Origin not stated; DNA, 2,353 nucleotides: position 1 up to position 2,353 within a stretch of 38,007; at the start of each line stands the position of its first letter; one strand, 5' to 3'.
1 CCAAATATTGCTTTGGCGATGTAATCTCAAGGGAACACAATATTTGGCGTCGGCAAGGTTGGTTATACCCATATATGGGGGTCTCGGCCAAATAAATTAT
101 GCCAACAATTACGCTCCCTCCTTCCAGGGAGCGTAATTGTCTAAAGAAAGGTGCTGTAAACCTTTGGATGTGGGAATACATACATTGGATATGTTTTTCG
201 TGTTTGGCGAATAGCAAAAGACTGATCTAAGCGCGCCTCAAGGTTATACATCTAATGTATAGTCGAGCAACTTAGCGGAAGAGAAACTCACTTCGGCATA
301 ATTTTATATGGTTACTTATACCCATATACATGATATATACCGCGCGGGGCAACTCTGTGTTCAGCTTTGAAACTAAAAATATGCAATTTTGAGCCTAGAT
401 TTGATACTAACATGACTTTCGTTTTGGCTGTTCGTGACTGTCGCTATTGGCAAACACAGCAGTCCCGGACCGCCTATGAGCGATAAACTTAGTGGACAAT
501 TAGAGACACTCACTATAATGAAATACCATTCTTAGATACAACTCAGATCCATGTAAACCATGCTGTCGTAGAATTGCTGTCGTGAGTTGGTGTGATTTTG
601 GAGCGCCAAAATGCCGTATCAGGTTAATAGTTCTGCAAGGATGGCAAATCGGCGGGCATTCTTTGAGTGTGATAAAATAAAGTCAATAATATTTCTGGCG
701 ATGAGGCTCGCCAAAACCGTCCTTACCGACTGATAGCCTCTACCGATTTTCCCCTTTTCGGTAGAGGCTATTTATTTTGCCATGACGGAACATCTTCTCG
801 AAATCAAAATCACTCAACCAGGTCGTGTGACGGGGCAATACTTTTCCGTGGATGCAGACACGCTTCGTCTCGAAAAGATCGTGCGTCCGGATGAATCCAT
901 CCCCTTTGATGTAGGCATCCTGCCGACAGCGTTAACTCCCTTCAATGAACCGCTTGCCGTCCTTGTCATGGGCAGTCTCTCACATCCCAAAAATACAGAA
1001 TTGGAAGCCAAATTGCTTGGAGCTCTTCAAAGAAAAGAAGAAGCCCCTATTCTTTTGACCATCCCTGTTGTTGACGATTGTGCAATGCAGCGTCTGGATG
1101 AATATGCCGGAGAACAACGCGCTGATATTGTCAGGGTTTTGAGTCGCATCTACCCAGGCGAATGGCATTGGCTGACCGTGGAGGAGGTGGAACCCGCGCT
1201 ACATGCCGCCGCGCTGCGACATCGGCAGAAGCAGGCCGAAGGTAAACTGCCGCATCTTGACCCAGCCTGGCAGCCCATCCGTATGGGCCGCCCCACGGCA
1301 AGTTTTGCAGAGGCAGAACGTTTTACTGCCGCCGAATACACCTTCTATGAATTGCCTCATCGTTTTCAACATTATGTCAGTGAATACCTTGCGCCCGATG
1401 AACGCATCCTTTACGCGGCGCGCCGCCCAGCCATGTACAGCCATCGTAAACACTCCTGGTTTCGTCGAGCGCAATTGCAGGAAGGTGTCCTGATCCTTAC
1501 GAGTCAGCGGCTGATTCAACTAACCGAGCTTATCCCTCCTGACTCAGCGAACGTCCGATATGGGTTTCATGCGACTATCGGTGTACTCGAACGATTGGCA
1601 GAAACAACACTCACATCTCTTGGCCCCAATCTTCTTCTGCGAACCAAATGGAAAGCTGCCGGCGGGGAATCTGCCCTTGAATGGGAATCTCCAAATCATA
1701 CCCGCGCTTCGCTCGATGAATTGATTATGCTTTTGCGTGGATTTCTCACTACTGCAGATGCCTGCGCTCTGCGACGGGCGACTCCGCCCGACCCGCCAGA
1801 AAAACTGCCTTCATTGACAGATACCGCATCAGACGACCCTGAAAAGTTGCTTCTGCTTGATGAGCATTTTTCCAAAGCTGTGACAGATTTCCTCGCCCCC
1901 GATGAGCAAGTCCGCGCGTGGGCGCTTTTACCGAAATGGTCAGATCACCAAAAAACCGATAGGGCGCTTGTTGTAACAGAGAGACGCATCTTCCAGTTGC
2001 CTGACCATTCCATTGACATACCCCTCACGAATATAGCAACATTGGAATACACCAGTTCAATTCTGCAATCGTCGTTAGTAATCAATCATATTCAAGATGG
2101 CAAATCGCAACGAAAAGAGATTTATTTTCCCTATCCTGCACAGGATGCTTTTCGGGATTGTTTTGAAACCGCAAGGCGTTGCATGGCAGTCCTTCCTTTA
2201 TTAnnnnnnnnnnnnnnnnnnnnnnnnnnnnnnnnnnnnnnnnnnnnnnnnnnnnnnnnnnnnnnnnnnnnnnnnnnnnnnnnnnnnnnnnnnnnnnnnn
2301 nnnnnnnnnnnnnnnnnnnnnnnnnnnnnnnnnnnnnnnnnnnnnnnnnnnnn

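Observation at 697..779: Fluoride riboswitch with terminator platform placed 3 nt before an unconventional first gene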

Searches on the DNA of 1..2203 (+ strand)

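Call 16: search_rna_families(sources=[L001, L002, L003, L004, L005, L006, L007, L008, L009, L010], threshold=gathering)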
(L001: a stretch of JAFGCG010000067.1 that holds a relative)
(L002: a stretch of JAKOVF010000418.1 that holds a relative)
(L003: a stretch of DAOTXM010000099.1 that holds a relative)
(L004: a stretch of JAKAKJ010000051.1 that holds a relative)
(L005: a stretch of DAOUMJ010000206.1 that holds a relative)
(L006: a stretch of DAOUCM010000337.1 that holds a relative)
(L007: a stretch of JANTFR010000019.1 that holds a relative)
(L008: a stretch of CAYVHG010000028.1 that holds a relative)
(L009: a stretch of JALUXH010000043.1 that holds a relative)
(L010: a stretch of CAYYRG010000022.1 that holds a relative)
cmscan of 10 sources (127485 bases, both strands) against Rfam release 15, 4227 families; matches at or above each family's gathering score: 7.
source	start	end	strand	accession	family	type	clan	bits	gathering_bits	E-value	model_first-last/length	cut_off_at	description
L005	6000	6073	+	RF00005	tRNA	Gene; tRNA;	CL00001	63.9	29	3.1e-11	1-71/71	no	tRNA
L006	5104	5164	+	RF01734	Fluoride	Cis-reg; riboswitch;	-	41.1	34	1.1e-07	1-64/64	no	Fluoride riboswitch aptamer (crcB RNA motif)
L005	6141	6201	+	RF01734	Fluoride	Cis-reg; riboswitch;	-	40.6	34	1.7e-07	1-64/64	no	Fluoride riboswitch aptamer (crcB RNA motif)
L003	103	163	+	RF01734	Fluoride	Cis-reg; riboswitch;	-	40.5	34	1.8e-07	1-64/64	no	Fluoride riboswitch aptamer (crcB RNA motif)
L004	7892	7951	+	RF01734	Fluoride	Cis-reg; riboswitch;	-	38.9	34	6.1e-07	1-64/64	no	Fluoride riboswitch aptamer (crcB RNA motif)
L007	7903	7962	+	RF01734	Fluoride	Cis-reg; riboswitch;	-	38.8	34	6.7e-07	1-64/64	no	Fluoride riboswitch aptamer (crcB RNA motif)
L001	7908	7969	+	RF01734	Fluoride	Cis-reg; riboswitch;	-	35.9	34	5.8e-06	1-64/64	no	Fluoride riboswitch aptamer (crcB RNA motif)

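Call 17: search_rna_families(sources=[L011, L012, L013, L014, L015, L016, L017, L018, L019, L020], threshold=gathering)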
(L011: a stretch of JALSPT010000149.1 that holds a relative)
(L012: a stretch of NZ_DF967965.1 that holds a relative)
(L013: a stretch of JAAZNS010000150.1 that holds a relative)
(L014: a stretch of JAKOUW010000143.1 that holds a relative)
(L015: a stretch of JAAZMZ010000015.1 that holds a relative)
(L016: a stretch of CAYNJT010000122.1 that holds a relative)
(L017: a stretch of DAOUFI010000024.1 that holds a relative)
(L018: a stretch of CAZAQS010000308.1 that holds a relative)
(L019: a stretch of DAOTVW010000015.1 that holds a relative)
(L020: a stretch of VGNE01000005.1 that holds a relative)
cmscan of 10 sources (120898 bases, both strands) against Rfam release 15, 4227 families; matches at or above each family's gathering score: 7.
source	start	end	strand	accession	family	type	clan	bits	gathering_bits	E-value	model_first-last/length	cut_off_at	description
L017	14478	14654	-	RF00013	6S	Gene;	-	64.9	46.4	2.8e-10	1-187/187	no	6S / SsrS RNA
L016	3436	3496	+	RF01734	Fluoride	Cis-reg; riboswitch;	-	44.6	34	8e-09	1-64/64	no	Fluoride riboswitch aptamer (crcB RNA motif)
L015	7778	7837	+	RF01734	Fluoride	Cis-reg; riboswitch;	-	42.5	34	3.9e-08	1-64/64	no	Fluoride riboswitch aptamer (crcB RNA motif)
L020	7907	7968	+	RF01734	Fluoride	Cis-reg; riboswitch;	-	38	34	1.2e-06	1-64/64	no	Fluoride riboswitch aptamer (crcB RNA motif)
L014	7865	7942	+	RF01734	Fluoride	Cis-reg; riboswitch;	-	36.3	34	4.1e-06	1-64/64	no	Fluoride riboswitch aptamer (crcB RNA motif)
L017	7285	7345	+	RF01734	Fluoride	Cis-reg; riboswitch;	-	35.8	34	6.1e-06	1-64/64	no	Fluoride riboswitch aptamer (crcB RNA motif)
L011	183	245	+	RF01734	Fluoride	Cis-reg; riboswitch;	-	34.3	34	1.8e-05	1-64/64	no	Fluoride riboswitch aptamer (crcB RNA motif)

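Call 18: search_rna_families(sources=[L021, L022, L023, L024, L025, L026, L027, L028, L029], threshold=gathering)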
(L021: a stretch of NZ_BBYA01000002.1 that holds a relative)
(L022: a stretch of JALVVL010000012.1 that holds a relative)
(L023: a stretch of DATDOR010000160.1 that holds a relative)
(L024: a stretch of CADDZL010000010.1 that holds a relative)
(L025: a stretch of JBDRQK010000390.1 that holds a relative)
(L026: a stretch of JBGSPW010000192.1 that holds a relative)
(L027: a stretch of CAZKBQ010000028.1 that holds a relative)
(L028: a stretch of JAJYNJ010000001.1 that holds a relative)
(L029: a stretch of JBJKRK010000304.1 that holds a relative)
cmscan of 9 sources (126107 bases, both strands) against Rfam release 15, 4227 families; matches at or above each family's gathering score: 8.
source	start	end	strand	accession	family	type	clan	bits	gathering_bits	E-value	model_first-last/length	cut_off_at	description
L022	9481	9553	+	RF00005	tRNA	Gene; tRNA;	CL00001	65.8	29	8.7e-12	1-71/71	no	tRNA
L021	5939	6011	-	RF00005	tRNA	Gene; tRNA;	CL00001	56.6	29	3.1e-09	1-71/71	no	tRNA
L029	5051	5110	-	RF01734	Fluoride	Cis-reg; riboswitch;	-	49.4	34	2.2e-10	1-64/64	no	Fluoride riboswitch aptamer (crcB RNA motif)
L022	7882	7941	+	RF01734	Fluoride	Cis-reg; riboswitch;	-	47.2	34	1.1e-09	1-64/64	no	Fluoride riboswitch aptamer (crcB RNA motif)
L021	7776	7836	+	RF01734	Fluoride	Cis-reg; riboswitch;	-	40.1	34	2.5e-07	1-64/64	no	Fluoride riboswitch aptamer (crcB RNA motif)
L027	3462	3529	+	RF01734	Fluoride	Cis-reg; riboswitch;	-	34.7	34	1.4e-05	1-64/64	no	Fluoride riboswitch aptamer (crcB RNA motif)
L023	441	505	+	RF01734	Fluoride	Cis-reg; riboswitch;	-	34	34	2.3e-05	1-64/64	no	Fluoride riboswitch aptamer (crcB RNA motif)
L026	6207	6272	+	RF01734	Fluoride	Cis-reg; riboswitch;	-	34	34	2.4e-05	1-64/64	no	Fluoride riboswitch aptamer (crcB RNA motif)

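Call 92: search_rna_families(source=window, start=1, end=800, threshold=evalue, max_evalue=1)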
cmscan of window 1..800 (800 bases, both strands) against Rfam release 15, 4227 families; matches with E-value up to 1: 2.
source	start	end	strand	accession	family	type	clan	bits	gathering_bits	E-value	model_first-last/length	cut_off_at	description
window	688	749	+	RF01734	Fluoride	Cis-reg; riboswitch;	-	41.2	34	6.7e-10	1-64/64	no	Fluoride riboswitch aptamer (crcB RNA motif)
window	662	774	+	RF01470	rli38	Gene; sRNA;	-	23.2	49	1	1-150/150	no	Listeria sRNA rli38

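Call 93: search_rna_families(sources=[L002, L009, L010, L018, L019, L025], threshold=evalue, max_evalue=0.01)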
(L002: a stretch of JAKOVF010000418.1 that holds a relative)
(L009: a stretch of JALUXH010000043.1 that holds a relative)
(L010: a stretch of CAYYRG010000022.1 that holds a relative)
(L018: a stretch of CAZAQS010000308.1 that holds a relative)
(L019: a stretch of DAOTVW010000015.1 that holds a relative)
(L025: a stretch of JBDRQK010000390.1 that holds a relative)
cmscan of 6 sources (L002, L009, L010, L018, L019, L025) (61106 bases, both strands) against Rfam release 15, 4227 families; matches with E-value up to 0.01: 7.
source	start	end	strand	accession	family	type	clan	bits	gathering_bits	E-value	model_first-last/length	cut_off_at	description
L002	7907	7969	+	RF01734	Fluoride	Cis-reg; riboswitch;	-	34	34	1.2e-05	1-64/64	no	Fluoride riboswitch aptamer (crcB RNA motif)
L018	209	270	+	RF01734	Fluoride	Cis-reg; riboswitch;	-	32.8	34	3e-05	1-64/64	no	Fluoride riboswitch aptamer (crcB RNA motif)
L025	2360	2420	+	RF01734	Fluoride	Cis-reg; riboswitch;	-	30.8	34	0.00013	1-64/64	no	Fluoride riboswitch aptamer (crcB RNA motif)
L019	10821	10884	-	RF01734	Fluoride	Cis-reg; riboswitch;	-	28.8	34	0.00059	1-64/64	no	Fluoride riboswitch aptamer (crcB RNA motif)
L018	5313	5390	-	RF01734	Fluoride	Cis-reg; riboswitch;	-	28.1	34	0.00099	1-64/64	no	Fluoride riboswitch aptamer (crcB RNA motif)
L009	155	216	+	RF01734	Fluoride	Cis-reg; riboswitch;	-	28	34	0.001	1-64/64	no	Fluoride riboswitch aptamer (crcB RNA motif)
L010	6547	6610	+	RF01734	Fluoride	Cis-reg; riboswitch;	-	25.6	34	0.0066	1-64/64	no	Fluoride riboswitch aptamer (crcB RNA motif)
